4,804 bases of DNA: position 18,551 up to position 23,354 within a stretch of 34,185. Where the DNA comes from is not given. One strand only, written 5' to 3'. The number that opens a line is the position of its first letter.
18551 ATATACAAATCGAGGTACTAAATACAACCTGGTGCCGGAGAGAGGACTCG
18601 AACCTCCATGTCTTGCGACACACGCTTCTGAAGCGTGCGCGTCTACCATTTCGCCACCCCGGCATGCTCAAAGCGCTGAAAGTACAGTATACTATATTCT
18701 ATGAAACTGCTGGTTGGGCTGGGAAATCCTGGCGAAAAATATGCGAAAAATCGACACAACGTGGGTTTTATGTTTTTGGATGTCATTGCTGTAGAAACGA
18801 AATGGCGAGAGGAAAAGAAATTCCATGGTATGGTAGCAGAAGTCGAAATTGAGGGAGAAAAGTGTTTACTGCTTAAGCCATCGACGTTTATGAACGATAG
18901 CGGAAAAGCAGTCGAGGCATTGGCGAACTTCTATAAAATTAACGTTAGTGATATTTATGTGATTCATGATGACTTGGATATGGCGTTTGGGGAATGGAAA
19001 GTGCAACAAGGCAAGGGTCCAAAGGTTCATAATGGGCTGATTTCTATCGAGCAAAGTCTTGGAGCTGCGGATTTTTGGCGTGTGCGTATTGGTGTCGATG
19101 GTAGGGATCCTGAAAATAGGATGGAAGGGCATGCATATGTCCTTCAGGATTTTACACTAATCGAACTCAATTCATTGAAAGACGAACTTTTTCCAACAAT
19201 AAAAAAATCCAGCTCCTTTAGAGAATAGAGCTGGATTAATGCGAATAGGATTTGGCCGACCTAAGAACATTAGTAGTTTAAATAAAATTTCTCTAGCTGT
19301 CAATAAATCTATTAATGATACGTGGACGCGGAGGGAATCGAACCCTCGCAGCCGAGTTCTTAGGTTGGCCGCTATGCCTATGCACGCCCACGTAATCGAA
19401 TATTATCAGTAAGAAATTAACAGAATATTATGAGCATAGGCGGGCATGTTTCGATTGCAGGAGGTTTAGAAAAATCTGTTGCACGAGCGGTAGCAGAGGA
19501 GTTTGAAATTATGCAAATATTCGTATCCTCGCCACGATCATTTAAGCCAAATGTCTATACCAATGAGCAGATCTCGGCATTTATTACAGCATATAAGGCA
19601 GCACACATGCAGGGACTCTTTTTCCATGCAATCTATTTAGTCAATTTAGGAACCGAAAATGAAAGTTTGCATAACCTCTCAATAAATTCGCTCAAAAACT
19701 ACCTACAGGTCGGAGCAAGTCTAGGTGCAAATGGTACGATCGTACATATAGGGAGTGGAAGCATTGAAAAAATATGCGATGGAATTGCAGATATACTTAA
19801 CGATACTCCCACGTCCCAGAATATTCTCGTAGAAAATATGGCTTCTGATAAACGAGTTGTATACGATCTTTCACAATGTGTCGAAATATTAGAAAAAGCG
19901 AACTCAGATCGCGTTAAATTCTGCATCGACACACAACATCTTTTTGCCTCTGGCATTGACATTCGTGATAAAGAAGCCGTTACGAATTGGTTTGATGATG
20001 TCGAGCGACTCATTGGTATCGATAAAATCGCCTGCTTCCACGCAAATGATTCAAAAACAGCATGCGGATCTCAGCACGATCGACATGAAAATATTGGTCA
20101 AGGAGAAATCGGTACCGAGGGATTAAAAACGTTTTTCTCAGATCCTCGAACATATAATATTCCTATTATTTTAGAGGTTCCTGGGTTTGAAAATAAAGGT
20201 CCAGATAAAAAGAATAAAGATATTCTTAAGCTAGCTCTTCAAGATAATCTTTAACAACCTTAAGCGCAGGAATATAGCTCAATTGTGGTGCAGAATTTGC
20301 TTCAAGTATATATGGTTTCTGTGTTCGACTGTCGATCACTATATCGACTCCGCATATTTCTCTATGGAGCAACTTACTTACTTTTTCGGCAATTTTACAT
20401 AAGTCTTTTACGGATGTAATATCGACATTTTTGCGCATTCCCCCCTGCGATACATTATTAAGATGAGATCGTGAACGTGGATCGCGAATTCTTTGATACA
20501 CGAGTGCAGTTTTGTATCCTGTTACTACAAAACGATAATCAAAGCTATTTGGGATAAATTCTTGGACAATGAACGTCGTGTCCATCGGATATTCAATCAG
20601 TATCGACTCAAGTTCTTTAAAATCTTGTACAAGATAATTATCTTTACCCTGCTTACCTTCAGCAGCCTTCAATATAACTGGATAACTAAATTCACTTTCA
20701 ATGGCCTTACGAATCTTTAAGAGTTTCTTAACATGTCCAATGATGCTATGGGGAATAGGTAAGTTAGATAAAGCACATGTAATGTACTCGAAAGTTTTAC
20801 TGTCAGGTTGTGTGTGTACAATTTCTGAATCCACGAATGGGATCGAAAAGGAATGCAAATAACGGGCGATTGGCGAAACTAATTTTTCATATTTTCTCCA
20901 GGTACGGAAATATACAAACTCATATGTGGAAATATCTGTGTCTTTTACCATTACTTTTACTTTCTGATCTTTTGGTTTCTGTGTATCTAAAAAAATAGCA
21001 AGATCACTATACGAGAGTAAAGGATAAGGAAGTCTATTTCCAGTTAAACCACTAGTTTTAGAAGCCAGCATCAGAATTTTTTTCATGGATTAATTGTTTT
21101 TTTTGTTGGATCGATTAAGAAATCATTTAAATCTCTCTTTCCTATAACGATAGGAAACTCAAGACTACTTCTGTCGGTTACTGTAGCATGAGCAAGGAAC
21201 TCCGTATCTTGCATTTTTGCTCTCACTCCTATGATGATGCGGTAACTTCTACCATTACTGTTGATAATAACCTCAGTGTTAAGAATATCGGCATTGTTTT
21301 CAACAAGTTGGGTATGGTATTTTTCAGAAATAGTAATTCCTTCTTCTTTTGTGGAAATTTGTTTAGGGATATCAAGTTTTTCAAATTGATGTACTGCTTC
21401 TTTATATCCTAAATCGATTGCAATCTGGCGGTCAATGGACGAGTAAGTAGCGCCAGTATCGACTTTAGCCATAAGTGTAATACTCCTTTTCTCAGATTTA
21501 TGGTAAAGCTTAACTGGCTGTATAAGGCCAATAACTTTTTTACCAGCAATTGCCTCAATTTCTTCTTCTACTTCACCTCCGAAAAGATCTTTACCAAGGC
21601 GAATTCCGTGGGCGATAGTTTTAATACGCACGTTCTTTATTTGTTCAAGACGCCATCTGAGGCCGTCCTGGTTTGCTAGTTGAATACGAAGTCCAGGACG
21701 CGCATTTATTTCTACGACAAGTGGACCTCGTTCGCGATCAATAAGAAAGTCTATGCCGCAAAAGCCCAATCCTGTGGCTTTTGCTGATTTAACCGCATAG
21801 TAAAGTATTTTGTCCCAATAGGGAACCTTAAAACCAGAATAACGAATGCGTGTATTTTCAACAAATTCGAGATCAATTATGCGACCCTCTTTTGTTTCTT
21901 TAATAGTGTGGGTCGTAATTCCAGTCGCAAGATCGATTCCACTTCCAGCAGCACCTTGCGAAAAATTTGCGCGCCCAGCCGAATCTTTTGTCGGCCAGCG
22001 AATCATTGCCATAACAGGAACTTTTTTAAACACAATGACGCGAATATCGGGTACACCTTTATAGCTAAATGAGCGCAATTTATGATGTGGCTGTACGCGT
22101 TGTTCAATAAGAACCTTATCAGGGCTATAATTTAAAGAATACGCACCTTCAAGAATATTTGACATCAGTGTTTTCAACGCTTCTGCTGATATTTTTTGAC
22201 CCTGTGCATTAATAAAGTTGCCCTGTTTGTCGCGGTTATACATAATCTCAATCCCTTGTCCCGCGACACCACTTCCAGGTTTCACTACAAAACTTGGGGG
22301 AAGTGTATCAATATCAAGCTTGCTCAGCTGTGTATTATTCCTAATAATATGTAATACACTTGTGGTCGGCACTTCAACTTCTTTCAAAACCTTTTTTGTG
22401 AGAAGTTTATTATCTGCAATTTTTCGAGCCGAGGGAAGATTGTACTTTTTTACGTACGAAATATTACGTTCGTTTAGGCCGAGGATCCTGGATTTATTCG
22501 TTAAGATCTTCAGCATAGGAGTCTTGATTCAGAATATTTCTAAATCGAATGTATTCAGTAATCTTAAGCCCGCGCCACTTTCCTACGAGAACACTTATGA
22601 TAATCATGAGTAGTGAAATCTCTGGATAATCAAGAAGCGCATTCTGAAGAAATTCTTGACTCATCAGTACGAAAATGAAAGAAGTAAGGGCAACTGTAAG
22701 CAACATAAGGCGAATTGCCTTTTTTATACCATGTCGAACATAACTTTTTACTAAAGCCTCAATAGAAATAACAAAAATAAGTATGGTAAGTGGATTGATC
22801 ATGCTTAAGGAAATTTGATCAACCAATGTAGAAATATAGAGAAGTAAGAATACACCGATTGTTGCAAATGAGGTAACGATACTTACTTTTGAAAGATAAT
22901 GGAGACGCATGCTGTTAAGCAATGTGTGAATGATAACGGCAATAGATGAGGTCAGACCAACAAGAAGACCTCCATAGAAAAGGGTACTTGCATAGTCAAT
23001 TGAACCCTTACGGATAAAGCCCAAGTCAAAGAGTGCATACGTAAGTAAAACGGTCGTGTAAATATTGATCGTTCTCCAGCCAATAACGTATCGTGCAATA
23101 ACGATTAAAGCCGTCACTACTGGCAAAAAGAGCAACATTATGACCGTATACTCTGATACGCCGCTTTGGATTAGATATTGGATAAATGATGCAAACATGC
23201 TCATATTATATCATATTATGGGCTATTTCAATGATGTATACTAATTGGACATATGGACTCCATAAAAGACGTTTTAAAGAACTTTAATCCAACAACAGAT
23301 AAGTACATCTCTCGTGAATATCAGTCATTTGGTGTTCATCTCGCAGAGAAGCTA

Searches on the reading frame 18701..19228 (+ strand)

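Call 7: search_protein_families(library=pfam, proteins=[window:18701-19228:+], max_evalue=0.01)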
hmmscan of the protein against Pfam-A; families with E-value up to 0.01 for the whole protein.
window:18701-19228:+ (175 aa): 1 family
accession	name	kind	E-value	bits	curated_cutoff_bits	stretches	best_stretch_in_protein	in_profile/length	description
PF01195.25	Pept_tRNA_hydro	-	1.7e-54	184.9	27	1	3-160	1-157/183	Peptidyl-tRNA hydrolase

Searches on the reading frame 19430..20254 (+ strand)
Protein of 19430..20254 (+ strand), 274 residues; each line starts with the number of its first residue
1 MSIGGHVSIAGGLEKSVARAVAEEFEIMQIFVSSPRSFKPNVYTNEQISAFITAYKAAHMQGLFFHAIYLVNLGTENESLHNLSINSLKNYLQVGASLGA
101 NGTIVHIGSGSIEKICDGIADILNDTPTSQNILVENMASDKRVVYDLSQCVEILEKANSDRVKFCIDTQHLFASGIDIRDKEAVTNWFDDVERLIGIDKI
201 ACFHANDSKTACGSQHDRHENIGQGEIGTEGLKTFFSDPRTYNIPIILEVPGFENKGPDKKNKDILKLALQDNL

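Call 7: search_protein_families(library=pfam, proteins=[window:19430-20254:+], max_evalue=0.01)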
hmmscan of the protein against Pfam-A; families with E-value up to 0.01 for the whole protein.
window:19430-20254:+ (274 aa): 1 family
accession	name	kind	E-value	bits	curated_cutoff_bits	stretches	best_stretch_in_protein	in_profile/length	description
PF01261.30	AP_endonuc_2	-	3.5e-31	109.2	31.1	1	18-257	2-234/249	Xylose isomerase-like TIM barrel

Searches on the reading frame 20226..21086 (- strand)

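Call 7: search_protein_families(library=pfam, proteins=[window:20226-21086:-], max_evalue=0.01)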
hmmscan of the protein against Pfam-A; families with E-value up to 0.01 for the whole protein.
window:20226-21086:- (286 aa): 7 families
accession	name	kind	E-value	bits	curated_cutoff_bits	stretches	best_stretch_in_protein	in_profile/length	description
PF08443.16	RimK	-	5.6e-17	62.4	21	1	123-272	28-172/188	RimK-like ATP-grasp domain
PF14397.11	ATPgrasp_ST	-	1.2e-08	35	31.4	1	220-273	209-264/278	Sugar-transfer associated ATP-grasp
PF02655.19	ATP-grasp_3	-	1.9e-07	31.8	23.2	1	127-266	24-156/160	ATP-grasp domain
PF03133.20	TTL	-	1.4e-05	24.9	20.1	0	242-270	235-262/292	Tubulin-tyrosine ligase family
PF14398.11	ATPgrasp_YheCD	-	0.00021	21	26.8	1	145-269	81-229/255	YheC/D like ATP-grasp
PF07478.18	Dala_Dala_lig_C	-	0.0043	17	24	0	124-269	26-178/204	D-ala D-ala ligase C-terminus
PF02786.22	CPSase_L_D2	-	0.0064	16.5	19.8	0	108-163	13-67/211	Carbamoyl-phosphate synthase L chain, ATP binding domain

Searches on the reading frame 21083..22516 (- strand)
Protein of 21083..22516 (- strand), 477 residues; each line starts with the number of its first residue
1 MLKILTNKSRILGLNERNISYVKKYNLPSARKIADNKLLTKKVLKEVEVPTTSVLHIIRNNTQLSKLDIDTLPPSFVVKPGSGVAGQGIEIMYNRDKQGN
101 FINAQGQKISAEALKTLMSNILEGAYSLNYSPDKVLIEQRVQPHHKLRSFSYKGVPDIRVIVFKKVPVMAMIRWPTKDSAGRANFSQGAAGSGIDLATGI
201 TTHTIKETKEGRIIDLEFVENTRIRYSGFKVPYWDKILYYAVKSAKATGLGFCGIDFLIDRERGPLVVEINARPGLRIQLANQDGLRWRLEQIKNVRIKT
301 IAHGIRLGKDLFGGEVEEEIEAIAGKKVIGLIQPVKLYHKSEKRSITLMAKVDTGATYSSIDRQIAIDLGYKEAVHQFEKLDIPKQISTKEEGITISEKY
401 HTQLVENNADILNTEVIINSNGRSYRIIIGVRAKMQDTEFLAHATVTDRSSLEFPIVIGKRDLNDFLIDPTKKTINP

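Call 7: search_protein_families(library=pfam, proteins=[window:21083-22516:-], max_evalue=0.01)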
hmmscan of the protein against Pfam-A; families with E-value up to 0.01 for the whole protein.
window:21083-22516:- (477 aa): 5 families
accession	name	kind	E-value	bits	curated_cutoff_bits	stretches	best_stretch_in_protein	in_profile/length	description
PF14397.11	ATPgrasp_ST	-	8.1e-61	206.1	31.4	1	17-294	2-277/278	Sugar-transfer associated ATP-grasp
PF08443.16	RimK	-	5.8e-11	42.8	21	1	241-277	135-170/188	RimK-like ATP-grasp domain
PF02655.19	ATP-grasp_3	-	2.4e-09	37.9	23.2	2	34-109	1-64/160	ATP-grasp domain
PF05618.17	Zn_protease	-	2.4e-06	27.9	27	1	343-476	12-135/138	Putative ATP-dependent zinc protease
PF14398.11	ATPgrasp_YheCD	-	0.0034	17.1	26.8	0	241-281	195-234/255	YheC/D like ATP-grasp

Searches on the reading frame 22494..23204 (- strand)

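Call 7: search_protein_families(library=pfam, proteins=[window:22494-23204:-], max_evalue=0.01)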
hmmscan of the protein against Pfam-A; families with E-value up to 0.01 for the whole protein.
window:22494-23204:- (236 aa): 1 family
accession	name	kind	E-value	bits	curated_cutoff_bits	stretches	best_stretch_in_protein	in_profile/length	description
PF14402.11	7TM_transglut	-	6.8e-11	42.6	25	1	22-224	57-247/248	7 transmembrane helices usually fused to an inactive transglutaminase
